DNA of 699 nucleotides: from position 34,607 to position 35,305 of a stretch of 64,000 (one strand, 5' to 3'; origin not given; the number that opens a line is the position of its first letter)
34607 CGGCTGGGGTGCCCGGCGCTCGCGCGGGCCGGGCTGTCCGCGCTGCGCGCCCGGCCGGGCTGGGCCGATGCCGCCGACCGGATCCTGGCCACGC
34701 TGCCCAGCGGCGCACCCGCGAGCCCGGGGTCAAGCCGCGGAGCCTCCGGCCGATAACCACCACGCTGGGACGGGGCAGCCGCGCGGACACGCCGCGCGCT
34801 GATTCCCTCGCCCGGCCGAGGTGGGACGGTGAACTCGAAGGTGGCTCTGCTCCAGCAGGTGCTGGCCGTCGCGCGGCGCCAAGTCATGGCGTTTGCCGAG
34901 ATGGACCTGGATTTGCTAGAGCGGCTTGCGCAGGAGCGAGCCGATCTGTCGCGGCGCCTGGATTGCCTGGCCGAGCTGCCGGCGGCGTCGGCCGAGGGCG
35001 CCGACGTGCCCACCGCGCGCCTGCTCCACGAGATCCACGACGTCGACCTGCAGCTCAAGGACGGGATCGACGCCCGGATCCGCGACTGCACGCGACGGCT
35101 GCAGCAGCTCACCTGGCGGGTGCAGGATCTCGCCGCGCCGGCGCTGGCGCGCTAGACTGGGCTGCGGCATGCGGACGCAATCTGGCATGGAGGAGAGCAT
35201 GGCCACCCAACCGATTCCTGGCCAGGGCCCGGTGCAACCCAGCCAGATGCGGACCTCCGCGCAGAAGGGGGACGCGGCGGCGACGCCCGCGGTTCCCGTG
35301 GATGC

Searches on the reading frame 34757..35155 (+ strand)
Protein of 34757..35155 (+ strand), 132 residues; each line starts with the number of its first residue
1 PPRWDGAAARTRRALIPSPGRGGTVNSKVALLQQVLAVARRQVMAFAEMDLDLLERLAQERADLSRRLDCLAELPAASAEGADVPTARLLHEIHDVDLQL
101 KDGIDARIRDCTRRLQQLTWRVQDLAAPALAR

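Call 6: search_protein_families(library=pfam, proteins=[window:34757-35155:+], max_evalue=0.01)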
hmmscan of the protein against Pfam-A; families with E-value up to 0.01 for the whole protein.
window:34757-35155:+ (132 aa): 0 families

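Call 16: search_protein_families(library=pfam, proteins=[window:34757-35155:+], max_evalue=5)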
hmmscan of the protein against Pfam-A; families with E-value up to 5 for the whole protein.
window:34757-35155:+ (132 aa): 5 families
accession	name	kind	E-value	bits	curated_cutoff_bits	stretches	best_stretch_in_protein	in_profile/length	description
PF23203.1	KIF21A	-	0.023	14.9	28.5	1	38-117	23-101/161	KIF21A-like domain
PF05400.18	FliT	-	0.029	15.6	29.5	1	47-118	6-75/85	Flagellar protein FliT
PF05130.17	FlgN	-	0.1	13.4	30.5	1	25-125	10-107/147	FlgN protein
PF14304.11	CSTF_C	-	0.29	11.3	24.3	1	27-49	4-26/41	Transcription termination and cleavage factor C-terminal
PF14818.11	SOGA1-2-like_CC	-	0.48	10.8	26.6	1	51-68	19-36/54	SOGA 1/2-like, coiled-coil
